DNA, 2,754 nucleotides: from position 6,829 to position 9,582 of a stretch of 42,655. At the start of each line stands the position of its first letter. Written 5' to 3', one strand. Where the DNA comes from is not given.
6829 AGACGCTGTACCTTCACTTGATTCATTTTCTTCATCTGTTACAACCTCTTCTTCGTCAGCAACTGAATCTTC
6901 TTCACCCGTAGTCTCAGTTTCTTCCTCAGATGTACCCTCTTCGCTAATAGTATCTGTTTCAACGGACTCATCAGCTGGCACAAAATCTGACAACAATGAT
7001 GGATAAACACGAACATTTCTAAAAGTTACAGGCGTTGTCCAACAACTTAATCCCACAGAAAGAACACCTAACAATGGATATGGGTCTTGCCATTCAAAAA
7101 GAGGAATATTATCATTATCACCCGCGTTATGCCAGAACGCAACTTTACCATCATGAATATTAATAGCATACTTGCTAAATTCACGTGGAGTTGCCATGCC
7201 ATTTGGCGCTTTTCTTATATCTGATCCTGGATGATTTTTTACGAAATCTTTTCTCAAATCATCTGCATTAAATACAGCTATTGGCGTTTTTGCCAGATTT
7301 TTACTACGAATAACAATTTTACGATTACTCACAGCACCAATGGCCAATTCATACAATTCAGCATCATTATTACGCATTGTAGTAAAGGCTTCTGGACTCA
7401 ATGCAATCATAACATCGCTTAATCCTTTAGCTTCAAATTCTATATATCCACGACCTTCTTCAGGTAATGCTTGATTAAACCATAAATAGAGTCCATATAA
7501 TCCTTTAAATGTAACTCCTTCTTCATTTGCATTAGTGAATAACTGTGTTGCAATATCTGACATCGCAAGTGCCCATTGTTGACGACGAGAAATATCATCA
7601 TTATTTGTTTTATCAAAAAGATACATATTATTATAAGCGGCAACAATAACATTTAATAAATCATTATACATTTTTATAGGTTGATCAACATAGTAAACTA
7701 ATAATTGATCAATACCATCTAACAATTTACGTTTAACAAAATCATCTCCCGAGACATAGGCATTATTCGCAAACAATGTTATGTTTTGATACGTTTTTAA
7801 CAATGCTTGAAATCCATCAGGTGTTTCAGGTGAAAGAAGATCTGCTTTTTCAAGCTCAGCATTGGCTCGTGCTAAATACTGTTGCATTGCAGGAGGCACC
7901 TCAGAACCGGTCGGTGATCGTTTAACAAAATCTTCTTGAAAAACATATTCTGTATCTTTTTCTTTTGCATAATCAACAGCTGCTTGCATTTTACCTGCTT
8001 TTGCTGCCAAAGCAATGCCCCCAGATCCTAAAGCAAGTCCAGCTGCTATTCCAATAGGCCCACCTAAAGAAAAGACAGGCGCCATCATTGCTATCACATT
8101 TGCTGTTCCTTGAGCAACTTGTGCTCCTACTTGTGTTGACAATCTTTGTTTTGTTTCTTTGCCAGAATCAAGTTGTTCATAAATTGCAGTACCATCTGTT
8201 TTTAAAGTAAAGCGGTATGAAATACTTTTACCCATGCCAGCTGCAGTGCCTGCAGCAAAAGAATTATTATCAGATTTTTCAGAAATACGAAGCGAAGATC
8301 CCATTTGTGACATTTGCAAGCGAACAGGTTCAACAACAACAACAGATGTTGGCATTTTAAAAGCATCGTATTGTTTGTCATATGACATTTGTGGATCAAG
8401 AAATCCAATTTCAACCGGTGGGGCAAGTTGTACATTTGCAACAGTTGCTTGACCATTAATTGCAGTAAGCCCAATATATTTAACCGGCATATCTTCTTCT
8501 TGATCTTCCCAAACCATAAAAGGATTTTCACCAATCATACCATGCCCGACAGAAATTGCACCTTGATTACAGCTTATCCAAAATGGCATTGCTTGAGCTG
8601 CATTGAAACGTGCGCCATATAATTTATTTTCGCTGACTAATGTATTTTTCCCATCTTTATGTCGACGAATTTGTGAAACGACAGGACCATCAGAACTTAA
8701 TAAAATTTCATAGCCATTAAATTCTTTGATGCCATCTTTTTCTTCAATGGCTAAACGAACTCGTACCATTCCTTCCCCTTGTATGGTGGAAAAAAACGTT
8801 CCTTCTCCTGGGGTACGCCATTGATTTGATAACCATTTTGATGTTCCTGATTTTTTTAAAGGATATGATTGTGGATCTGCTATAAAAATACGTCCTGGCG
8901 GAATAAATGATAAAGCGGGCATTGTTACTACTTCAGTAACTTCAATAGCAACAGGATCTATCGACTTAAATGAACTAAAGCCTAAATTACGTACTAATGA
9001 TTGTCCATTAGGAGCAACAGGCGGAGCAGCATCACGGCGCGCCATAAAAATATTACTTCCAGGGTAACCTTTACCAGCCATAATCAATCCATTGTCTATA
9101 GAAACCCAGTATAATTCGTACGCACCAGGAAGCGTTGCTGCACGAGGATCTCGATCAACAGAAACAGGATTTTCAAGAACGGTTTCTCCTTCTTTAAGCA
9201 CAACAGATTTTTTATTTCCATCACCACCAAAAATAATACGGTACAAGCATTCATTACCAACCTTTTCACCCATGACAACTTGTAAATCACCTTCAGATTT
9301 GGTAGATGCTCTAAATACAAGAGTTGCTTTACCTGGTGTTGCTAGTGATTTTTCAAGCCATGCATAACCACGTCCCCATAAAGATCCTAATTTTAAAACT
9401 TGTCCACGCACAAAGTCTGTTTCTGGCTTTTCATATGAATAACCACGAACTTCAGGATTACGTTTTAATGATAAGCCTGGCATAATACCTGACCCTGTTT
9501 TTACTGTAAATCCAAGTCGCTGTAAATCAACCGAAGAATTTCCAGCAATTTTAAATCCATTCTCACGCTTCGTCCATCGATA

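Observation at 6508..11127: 1539-aa secreted mosaic protein built from eukaryote-type modules (tectonin-like propeller plus three farnesoic-acid-methyltransferase-N-like domains)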

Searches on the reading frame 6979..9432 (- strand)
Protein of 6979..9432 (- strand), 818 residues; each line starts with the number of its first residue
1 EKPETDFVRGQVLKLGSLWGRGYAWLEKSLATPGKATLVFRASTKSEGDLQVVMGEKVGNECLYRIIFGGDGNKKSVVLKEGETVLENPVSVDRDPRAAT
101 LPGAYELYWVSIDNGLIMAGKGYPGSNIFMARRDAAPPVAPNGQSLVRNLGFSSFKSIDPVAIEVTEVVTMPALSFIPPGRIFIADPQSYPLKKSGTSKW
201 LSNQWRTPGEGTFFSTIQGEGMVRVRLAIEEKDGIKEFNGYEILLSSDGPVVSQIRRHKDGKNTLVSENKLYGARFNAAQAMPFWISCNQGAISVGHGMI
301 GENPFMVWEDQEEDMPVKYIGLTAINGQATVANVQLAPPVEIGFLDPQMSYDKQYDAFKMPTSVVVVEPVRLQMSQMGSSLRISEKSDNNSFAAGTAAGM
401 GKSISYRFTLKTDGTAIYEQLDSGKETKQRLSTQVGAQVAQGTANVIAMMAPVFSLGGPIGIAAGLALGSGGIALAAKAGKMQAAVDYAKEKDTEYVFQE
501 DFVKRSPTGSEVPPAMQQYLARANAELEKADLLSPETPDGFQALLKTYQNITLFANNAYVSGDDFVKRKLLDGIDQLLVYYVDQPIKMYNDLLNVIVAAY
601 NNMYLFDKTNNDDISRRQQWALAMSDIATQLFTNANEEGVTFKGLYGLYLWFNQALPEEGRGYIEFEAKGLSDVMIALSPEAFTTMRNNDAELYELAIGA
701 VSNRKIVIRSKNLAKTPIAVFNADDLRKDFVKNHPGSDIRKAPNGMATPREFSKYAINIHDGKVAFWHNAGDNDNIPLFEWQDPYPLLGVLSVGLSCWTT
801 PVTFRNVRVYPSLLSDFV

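Call 65: predict_structure(alignment_id=A6)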
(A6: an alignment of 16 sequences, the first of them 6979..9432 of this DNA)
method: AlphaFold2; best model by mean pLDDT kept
length: 818 residues; sequences in the alignment: 16
mean_pLDDT: 78.3   pTM: 0.73
mean pLDDT of the five models: 78.3, 78.2, 76.0, 74.4, 74.3
residues with pLDDT >= 90: 293; 70-90: 324; 50-70: 104; < 50: 97
segments of 3 or more residues with pLDDT < 50: 412-414, 422-494, 499-510
pLDDT, mean of each block of 10 residues (from residue 1): 63 79 82 90 83 89 90 88 65 87 86 93 88 88 90 79 85 90 91 91 92 95 94 88 83 86 85 80 94 94 91 85 93 95 78 54 72 68 66 62 57 53 39 36 33 30 29 28 34 44 38 77 92 91 94 83 88 94 89 90 75 85 86 76 81 86 91 90 68 90 87 86 90 81 86 92 88 71 91 87 89 67
secondary structure, 60 per line:
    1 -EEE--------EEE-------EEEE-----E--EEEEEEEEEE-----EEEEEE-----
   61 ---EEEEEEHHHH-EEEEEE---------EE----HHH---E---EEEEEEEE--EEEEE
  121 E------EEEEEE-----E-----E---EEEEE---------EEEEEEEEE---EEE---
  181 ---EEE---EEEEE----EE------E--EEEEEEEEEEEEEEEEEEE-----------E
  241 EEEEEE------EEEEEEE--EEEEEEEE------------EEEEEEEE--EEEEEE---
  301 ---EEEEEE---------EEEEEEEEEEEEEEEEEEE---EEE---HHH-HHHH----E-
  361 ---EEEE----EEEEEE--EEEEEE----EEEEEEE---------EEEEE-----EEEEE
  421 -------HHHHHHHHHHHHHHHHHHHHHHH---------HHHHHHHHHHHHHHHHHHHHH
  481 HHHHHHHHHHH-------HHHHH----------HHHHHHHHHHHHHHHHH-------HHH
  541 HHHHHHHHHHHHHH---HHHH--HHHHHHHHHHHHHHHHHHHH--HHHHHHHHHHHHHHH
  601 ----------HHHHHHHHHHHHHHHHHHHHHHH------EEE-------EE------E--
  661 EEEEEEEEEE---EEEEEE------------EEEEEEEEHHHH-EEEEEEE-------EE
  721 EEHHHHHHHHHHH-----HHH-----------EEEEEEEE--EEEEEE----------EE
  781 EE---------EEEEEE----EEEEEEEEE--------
elements in order (helices of 4 or more, strands of 3 or more residues): E2-4 E13-15 E23-26 E35-44 E50-55 E64-69 H70-73 E75-80 E106-113 E116-121 E128-133 E149-153 E163-171 E175-177 E184-186 E190-194 E210-228 E240-246 E253-259 E262-269 E282-289 E292-297 E304-309 E319-337 E341-343 H351-354 E364-367 E372-377 E380-385 E390-396 E406-410 E416-420 H428-450 H460-491 H499-503 H514-530 H538-554 H558-561 H564-583 H586-600 H611-633 E640-642 E661-670 E674-679 E692-699 H700-703 E705-711 E719-722 H723-733 E753-760 E763-768 E779-782 E792-797 E802-810

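Call 68: fold_search(model_id=the predicted structure, library=pdb)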
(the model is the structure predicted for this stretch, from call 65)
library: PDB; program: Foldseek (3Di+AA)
matches with E <= 10: 1438; with E <= 0.001: 206
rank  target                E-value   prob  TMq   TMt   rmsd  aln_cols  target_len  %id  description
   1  8yzq_E                5.0e-09  1.00  0.13  0.37  14.6       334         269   11  Toxascaris leonina galectin (Tl-gal) W77F/W212F oligomer (released 2025-04-09)
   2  8yzq_C                6.2e-09  1.00  0.13  0.35  14.8       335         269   11  Toxascaris leonina galectin (Tl-gal) W77F/W212F oligomer (released 2025-04-09)
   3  8zqi_A                6.8e-09  1.00  0.14  0.35  15.8       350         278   10  Glucose bound Toxascaris leonina galectin (Tl-gal) W77F/W212F (released 2025-06-04)
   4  8yzq_A                8.5e-09  1.00  0.13  0.38  15.3       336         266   10  Toxascaris leonina galectin (Tl-gal) W77F/W212F oligomer (released 2025-04-09)
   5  3vkl_A                9.4e-09  1.00  0.14  0.36  17.3       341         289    9  Protease-resistant mutant form of human Galectin-8 in complex with two lactose molecules (released 2012-09-12)
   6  8yzq_G                1.0e-08  1.00  0.14  0.37  14.5       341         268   11  Toxascaris leonina galectin (Tl-gal) W77F/W212F oligomer (released 2025-04-09)
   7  3wv6_A                1.1e-08  1.00  0.14  0.35  16.9       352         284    8  Crystal Structure of a protease-resistant mutant form of human galectin-9 (released 2015-05-20)
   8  4jqt_A                1.8e-08  1.00  0.16  0.25  13.9       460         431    8  Crystal structure of a putative glycosyl hydrolase (BT3469) from Bacteroides thetaiotaomicron VPI-5482 at 2.49 A resol (released 2013-04-17)
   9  8yzq_B                2.3e-08  1.00  0.14  0.38  14.7       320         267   12  Toxascaris leonina galectin (Tl-gal) W77F/W212F oligomer (released 2025-04-09)
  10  4han_A                2.3e-08  1.00  0.13  0.33  16.2       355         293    9  Crystal structure of Galectin 8 with NDP52 peptide (released 2013-03-20)
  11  4fqz_A                3.3e-08  1.00  0.14  0.35  17.3       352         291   10  Crystal structure of a protease-resistant mutant form of human galectin-8 (released 2012-07-11)
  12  2wsu_A                1.3e-07  1.00  0.13  0.33  20.2       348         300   12  Galectin domain of porcine adenovirus type 4 NADC-1 isolate fibre (released 2010-08-11)
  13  6m5y_A                1.6e-07  1.00  0.14  0.36  18.4       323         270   10  Structure of human galectin-1 tandem-repeat mutant with lactose (released 2021-03-17)
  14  2wsu_D                2.6e-07  1.00  0.14  0.34  20.5       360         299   12  Galectin domain of porcine adenovirus type 4 NADC-1 isolate fibre (released 2010-08-11)
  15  6x32_B                5.1e-07  1.00  0.12  0.04  32.1       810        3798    9  Wt pig RyR1 in complex with apoCaM, EGTA condition (class 1 and 2, closed) (released 2021-01-13)
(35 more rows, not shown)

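Call 84: fold_search(model_id=the predicted structure, library=viral)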
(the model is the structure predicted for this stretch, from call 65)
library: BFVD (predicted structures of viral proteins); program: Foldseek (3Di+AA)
matches with E <= 10: 856; with E <= 0.001: 102
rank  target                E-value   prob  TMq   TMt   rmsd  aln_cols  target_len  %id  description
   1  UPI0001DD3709         5.5e-08  1.00  0.13  0.28  21.3       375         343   10  (no name look-up for this kind of identifier)
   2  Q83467                9.5e-08  1.00  0.13  0.15  27.6       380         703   13  Galectin domain-containing protein [Porcine adenovirus B serotype 4]
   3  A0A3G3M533            1.4e-07  1.00  0.16  0.19  21.4       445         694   11  Esterase [Arthrobacter phage Seahorse]
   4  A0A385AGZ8            4.2e-07  1.00  0.15  0.20  23.6       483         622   10  Uncharacterized protein [Methanobacterium virus Drs3]
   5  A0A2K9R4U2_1          4.4e-07  1.00  0.14  0.15  48.0       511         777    9  (no name in the UniProt tables at hand)
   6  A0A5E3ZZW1            4.4e-07  1.00  0.11  0.14  28.1       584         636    8  (no name in the UniProt tables at hand)
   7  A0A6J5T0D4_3          5.3e-07  1.00  0.13  0.09  29.3       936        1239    8  Concanavalin A-like lectin/glucanases superfamily [uncultured Caudovirales phage]
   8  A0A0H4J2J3            7.3e-07  1.00  0.14  0.23  20.5       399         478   12  Uncharacterized protein [Stenotrophomonas phage IME-SM1]
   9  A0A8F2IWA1            9.2e-07  1.00  0.13  0.11  36.1       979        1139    7  Minor tail protein [Streptomyces phage KimJongPhill]
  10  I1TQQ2                1.3e-06  1.00  0.13  0.16  16.8       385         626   10  (no name in the UniProt tables at hand)
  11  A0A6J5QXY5            1.3e-06  1.00  0.12  0.20  21.4       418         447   12  Uncharacterized protein [uncultured Caudovirales phage]
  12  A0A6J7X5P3            1.7e-06  1.00  0.14  0.16  30.7       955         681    8  Concanavalin A-like lectin/glucanases superfamily [uncultured Caudovirales phage]
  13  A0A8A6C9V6            1.9e-06  1.00  0.14  0.16  32.5       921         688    7  (no name in the UniProt tables at hand)
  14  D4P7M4                2.2e-06  1.00  0.14  0.14  18.4       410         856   10  Tail fiber protein [Rhodococcus phage ReqiPoco6]
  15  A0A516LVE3            2.7e-06  1.00  0.15  0.26  15.8       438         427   10  (no name in the UniProt tables at hand)
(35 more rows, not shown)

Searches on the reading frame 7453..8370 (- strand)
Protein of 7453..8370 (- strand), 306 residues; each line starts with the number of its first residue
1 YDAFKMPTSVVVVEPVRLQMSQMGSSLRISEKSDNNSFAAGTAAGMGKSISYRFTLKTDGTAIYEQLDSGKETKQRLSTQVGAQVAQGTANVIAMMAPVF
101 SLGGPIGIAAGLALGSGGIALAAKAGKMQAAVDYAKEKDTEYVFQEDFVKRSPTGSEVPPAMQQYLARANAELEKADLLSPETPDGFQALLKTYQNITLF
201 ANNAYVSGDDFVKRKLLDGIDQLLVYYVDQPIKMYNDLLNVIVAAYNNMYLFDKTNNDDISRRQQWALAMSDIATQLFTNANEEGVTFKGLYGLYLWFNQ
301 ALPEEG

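Call 15: search_protein_families(library=pfam, proteins=[window:7453-8370:-], max_evalue=5)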
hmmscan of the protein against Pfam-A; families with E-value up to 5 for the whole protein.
seq(306 aa): 1 family
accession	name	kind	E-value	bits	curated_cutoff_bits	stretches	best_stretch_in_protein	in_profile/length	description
PF14999.11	Shadoo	-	0.1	13.1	27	1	9-55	29-74/133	Shadow of prion protein, neuroprotective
